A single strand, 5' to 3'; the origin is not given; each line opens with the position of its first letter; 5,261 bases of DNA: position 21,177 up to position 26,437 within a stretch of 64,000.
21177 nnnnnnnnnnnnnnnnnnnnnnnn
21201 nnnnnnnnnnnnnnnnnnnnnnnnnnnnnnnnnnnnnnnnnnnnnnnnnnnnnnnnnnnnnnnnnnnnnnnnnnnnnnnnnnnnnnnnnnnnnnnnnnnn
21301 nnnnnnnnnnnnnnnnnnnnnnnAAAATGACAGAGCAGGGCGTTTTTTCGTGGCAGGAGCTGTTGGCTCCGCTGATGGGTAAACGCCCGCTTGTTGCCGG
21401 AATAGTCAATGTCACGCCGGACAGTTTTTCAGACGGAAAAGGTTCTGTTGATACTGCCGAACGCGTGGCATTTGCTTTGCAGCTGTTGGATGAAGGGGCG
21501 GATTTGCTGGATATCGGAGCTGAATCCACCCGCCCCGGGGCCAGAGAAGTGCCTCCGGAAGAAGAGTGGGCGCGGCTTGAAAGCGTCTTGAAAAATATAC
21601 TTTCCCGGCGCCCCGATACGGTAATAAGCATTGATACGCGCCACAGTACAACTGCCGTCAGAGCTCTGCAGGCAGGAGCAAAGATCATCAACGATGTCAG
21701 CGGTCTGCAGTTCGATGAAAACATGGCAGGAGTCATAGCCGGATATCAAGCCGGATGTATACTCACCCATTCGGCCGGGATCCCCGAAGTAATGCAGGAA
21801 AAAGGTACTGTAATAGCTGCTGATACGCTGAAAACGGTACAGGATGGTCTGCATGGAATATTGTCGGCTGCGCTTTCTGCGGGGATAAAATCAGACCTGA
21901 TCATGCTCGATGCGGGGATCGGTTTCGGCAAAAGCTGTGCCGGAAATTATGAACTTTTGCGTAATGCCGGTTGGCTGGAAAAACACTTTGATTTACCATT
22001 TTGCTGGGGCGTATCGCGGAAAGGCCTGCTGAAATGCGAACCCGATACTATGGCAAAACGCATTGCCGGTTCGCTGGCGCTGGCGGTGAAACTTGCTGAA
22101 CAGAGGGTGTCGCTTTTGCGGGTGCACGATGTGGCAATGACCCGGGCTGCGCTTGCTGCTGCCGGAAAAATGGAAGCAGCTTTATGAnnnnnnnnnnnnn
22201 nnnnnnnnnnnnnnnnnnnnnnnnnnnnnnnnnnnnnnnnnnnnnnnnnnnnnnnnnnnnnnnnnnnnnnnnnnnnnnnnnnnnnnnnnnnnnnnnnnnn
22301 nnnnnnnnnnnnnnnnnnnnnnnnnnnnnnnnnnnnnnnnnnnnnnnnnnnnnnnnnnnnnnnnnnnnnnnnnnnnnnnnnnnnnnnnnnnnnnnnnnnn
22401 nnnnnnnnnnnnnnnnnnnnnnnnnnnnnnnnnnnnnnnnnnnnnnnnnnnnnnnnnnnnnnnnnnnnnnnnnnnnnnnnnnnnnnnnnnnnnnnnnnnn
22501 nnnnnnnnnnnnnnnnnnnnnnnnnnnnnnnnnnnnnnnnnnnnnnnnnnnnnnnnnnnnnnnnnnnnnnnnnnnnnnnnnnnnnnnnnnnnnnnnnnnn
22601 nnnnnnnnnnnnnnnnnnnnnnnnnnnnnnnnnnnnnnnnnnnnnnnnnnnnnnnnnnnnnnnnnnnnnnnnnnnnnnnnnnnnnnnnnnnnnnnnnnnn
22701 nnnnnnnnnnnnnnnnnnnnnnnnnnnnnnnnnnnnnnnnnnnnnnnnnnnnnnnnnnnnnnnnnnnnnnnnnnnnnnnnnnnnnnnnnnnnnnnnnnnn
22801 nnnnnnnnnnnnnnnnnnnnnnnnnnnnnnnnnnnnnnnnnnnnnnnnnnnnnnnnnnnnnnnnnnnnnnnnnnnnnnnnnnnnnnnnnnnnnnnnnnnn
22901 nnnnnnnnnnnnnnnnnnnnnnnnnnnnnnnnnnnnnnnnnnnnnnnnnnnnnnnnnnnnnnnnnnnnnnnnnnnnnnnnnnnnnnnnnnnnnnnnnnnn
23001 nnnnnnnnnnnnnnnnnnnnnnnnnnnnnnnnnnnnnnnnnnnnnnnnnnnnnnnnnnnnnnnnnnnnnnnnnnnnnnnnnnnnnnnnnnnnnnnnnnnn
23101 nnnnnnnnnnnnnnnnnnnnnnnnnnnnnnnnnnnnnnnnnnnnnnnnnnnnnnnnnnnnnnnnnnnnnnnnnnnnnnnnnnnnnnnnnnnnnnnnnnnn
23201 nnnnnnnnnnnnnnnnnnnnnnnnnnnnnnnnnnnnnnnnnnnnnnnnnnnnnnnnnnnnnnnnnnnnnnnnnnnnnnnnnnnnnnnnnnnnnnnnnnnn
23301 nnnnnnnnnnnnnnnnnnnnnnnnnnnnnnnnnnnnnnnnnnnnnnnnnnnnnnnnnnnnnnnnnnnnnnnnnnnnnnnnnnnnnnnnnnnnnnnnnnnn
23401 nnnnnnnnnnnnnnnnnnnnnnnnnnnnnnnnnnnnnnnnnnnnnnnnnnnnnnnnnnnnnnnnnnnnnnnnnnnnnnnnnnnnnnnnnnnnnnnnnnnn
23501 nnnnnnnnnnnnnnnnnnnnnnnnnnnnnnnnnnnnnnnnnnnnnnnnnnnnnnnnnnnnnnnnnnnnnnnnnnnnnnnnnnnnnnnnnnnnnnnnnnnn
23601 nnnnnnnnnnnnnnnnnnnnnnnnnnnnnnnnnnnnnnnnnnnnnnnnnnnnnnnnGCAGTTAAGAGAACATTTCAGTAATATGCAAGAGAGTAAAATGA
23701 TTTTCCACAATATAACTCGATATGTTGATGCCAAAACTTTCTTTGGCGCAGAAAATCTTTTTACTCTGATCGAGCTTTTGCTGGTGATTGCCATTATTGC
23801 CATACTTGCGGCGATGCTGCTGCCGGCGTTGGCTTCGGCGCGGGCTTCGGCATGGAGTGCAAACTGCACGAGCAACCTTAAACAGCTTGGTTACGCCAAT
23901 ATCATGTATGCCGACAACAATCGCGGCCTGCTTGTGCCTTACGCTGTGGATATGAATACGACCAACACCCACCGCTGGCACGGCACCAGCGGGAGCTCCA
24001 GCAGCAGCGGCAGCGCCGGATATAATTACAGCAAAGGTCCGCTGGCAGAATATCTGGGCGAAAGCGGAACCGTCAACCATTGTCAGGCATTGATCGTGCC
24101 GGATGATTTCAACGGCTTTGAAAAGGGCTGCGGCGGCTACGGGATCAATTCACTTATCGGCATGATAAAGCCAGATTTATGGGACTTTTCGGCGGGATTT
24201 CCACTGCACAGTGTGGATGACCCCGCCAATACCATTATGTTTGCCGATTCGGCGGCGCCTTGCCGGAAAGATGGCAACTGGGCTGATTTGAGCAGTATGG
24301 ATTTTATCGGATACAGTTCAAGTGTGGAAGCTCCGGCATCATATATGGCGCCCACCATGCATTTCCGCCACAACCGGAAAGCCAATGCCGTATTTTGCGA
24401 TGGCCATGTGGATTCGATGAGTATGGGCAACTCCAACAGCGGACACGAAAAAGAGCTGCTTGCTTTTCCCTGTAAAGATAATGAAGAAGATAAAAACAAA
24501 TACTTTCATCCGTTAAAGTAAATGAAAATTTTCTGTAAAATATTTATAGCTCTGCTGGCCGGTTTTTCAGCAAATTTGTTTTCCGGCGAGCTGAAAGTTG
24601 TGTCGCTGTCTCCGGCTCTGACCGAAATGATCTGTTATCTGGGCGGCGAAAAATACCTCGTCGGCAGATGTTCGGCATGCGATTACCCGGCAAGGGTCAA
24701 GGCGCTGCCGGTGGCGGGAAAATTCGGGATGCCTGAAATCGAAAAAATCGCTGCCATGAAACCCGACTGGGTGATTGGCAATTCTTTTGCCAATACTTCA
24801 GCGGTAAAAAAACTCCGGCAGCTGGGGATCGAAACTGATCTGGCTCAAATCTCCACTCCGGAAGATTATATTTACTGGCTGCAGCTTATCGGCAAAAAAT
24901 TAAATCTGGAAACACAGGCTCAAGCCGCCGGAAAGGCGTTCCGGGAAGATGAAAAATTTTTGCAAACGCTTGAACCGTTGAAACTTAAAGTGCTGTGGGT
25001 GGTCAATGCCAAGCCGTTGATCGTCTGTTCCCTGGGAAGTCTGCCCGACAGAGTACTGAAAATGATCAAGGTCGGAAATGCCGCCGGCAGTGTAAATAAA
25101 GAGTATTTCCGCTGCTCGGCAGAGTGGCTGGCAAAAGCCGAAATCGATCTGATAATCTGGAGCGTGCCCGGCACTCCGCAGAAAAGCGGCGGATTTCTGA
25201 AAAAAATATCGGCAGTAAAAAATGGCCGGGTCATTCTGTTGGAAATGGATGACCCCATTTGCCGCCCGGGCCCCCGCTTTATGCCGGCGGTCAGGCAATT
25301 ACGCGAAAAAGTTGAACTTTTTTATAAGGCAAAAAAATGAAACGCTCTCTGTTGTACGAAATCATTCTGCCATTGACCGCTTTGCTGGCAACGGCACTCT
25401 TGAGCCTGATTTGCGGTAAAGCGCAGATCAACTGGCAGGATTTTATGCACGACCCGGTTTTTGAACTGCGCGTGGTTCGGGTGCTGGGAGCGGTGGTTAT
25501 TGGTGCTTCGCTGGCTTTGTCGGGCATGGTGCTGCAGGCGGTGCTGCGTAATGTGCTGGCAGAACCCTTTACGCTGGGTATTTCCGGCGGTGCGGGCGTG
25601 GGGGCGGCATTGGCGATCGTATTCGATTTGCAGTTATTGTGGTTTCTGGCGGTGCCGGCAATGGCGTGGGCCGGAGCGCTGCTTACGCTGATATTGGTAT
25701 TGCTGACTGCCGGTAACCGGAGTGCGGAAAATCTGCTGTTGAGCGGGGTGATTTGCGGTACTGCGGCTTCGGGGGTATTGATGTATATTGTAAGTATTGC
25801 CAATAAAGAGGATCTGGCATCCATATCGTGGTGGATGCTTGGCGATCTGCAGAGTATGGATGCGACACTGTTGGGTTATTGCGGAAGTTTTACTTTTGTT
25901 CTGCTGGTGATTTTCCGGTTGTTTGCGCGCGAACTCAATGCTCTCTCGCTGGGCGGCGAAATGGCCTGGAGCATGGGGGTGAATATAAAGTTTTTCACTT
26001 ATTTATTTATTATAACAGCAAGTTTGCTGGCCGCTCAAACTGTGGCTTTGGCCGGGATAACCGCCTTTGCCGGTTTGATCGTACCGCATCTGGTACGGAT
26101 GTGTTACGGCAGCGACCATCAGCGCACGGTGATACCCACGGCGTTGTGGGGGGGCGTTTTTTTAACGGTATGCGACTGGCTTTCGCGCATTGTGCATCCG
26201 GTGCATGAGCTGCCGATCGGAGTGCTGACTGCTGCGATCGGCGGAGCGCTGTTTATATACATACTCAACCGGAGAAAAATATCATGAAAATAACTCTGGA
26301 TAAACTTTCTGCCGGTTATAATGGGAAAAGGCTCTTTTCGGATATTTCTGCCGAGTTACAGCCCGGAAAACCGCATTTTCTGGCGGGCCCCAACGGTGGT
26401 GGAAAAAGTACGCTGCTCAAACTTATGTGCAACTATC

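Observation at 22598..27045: B12-riboswitch-led operon whose first two genes are H-X9-DG prepilin-like proteins fused transcriptionally to BtuFCD: candidate new corrinoid-capture module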

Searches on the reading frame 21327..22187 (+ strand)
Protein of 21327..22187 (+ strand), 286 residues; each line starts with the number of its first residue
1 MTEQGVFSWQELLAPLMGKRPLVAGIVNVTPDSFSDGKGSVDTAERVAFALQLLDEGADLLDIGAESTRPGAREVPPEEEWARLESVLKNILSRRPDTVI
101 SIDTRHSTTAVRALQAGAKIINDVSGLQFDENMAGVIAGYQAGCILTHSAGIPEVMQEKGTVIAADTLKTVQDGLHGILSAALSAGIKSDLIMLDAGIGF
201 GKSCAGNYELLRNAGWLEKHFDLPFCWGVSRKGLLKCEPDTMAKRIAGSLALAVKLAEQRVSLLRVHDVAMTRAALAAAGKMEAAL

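Call 5: search_protein_families(library=pfam, proteins=[window:21327-22187:+], max_evalue=0.01)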
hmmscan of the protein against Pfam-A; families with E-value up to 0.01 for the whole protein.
window:21327-22187:+ (286 aa): 1 family
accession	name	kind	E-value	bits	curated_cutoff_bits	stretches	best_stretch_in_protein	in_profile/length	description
PF00809.28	Pterin_bind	-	1.7e-59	201.8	25.5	1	25-267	2-244/244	Pterin binding enzyme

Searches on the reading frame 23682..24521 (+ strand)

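Call 5: search_protein_families(library=pfam, proteins=[window:23682-24521:+], max_evalue=0.01)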
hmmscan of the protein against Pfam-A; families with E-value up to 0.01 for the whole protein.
window:23682-24521:+ (279 aa): 2 families
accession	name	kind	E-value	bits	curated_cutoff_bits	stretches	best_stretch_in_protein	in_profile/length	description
PF07596.16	SBP_bac_10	-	0.00034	21.2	23.3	1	52-98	2-46/268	Protein of unknown function (DUF1559)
PF07963.17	N_methyl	-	0.003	17.5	21.2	1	27-47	7-27/27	Prokaryotic N-terminal methylation motif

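Call 6: search_protein_families(library=ncbifam, proteins=[window:23682-24521:+], max_evalue=0.01)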
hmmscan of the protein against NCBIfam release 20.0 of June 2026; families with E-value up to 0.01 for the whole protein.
window:23682-24521:+ (279 aa): 9 families
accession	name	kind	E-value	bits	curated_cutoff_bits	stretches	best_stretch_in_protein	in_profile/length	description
NF041775.1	typeIV_PilA_Myxo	equivalog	3.4e-06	27.2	400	1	25-72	11-58/214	type IV pilin protein PilA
TIGR02596.1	TIGR02596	subfamily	1.3e-05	25.4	70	1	27-83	1-58/196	Verru_Chthon cassette protein D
TIGR01710.1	typeII_sec_gspG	equivalog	1.3e-05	25.2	88.85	1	27-77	3-53/134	type II secretion system major pseudopilin GspG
TIGR01708.2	typeII_sec_gspH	equivalog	3.8e-05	23.8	80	1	27-55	4-32/169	type II secretion system minor pseudopilin GspH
NF040999.1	pilin_ComGC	equivalog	7.4e-05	22.9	75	1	26-64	3-41/84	competence type IV pilus major pilin ComGC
NF007862.0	PRK10574.1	equivalog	7.9e-05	22.8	138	1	26-50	6-30/145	prepilin peptidase-dependent pilin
NF041013.1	T4P_ComGE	equivalog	0.00073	19.6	49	1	27-57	6-36/83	competence type IV pilus minor pilin ComGE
TIGR02532.1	IV_pilin_GFxxxE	domain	0.00084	19.1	16.3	1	27-47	4-24/24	prepilin-type N-terminal cleavage/methylation domain-containing protein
TIGR04294.2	pre_pil_HX9DG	domain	0.0024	17.7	19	1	227-247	2-22/22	H-X9-DG-CTERM domain-containing protein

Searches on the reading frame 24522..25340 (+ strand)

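Call 5: search_protein_families(library=pfam, proteins=[window:24522-25340:+], max_evalue=0.01)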
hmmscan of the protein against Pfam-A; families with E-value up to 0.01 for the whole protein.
window:24522-25340:+ (272 aa): 1 family
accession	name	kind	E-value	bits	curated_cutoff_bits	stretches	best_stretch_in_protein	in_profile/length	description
PF01497.23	Peripla_BP_2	-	2.3e-19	70.2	27.5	1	26-240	1-231/235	Periplasmic binding protein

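Call 6: search_protein_families(library=ncbifam, proteins=[window:24522-25340:+], max_evalue=0.01)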
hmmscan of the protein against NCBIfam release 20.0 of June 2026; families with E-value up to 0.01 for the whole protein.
window:24522-25340:+ (272 aa): 4 families
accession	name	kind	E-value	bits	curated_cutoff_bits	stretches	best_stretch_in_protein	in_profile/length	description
TIGR03659.1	IsdE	equivalog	1.6e-12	47.3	298.65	1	21-237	36-264/292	heme ABC transporter substrate-binding protein IsdE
NF038402.1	TroA_like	subfamily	1e-11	44.8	30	1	25-212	1-184/219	helical backbone metal receptor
NF002894.0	PRK03379.1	equivalog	1.2e-11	44.2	234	1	6-263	7-261/266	vitamin B12 ABC transporter substrate-binding protein BtuF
TIGR04281.1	peripla_PGF_1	equivalog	2.3e-08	33.6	325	1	25-265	23-265/330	PGF-CTERM-anchored ABC transporter substrate-binding protein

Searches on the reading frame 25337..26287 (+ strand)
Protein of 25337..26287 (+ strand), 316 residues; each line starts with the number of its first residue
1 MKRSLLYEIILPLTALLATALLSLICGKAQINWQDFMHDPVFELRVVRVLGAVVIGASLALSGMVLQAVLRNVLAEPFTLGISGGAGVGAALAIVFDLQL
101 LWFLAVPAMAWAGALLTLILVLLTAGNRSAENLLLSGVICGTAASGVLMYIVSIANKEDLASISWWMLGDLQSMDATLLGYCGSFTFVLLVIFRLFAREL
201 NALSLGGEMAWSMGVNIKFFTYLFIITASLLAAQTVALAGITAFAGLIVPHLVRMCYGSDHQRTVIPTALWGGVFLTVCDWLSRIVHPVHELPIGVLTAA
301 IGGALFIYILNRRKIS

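Call 5: search_protein_families(library=pfam, proteins=[window:25337-26287:+], max_evalue=0.01)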
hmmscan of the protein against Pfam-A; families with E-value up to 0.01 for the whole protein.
window:25337-26287:+ (316 aa): 2 families
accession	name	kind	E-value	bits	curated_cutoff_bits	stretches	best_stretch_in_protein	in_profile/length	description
PF01032.23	FecCD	-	3.6e-72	243.5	26.5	1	16-312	2-311/311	FecCD transport family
PF00950.22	ABC-3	-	4.8e-06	26.7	20.1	1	80-287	36-236/258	ABC 3 transport family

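Call 6: search_protein_families(library=ncbifam, proteins=[window:25337-26287:+], max_evalue=0.01)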
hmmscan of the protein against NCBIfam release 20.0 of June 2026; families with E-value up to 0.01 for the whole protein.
window:25337-26287:+ (316 aa): 17 families
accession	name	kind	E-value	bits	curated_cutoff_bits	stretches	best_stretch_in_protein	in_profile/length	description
NF003001.0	PRK03784.1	equivalog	3.8e-59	200.5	334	1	13-314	23-329/332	vitamin B12 ABC transporter permease BtuC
NF007081.0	PRK09535.1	equivalog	3.4e-50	171.4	461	1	39-315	89-363/366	vitamin B12 ABC transporter permease BtuC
NF007299.0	PRK09777.1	equivalog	4.7e-47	160.8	406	1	10-313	7-317/318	Fe(3+) dicitrate ABC transporter permease subunit FecD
NF007871.0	PRK10577.2-2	equivalog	2.4e-44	151.9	899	1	16-313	368-676/679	Fe(3+)-hydroxamate ABC transporter permease FhuB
NF007866.0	PRK10577.1-2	equivalog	4e-44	151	554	1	11-314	358-664/666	Fe(3+)-hydroxamate ABC transporter permease FhuB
TIGR03869.1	F420-0_ABCperm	hypoth_equivalog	1e-43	149.9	437.35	1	33-314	41-322/325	putative F420-0 ABC transporter permease subunit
NF007872.0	PRK10577.2-3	equivalog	2.5e-41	141.8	727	1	41-313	58-331/676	Fe(3+)-hydroxamate ABC transporter permease FhuB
NF007867.0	PRK10577.1-3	subfamily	1e-37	129.9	849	1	40-314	431-706/710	Fe(3+)-hydroxamate ABC transporter permease FhuB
NF008407.0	PRK11228.1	equivalog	5.6e-37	127.4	396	1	20-313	37-329/330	iron-dicitrate ABC transporter permease FecC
NF007870.0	PRK10577.2-1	equivalog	1.9e-34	119.4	1355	1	35-312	394-672/678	Fe(3+)-hydroxamate ABC transporter permease FhuB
NF007868.0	PRK10577.1-5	equivalog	5.3e-32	111.1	943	1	7-313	355-664/666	Fe(3+)-hydroxamate ABC transporter permease FhuB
NF007873.0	PRK10577.2-4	equivalog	1.3e-30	106.8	1012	1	41-311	371-641/646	Fe(3+)-hydroxamate ABC transporter permease FhuB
NF007760.0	PRK10441.1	equivalog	4e-30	105.1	428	1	41-314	56-330/335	Fe(3+)-siderophore ABC transporter permease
NF007865.0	PRK10577.1-1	equivalog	1.2e-28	100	1107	1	16-312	358-657/660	Fe(3+)-hydroxamate ABC transporter permease FhuB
NF007869.0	PRK10577.1-6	equivalog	7.4e-26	90.8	954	1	29-308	410-689/703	Fe(3+)-hydroxamate ABC transporter permease FhuB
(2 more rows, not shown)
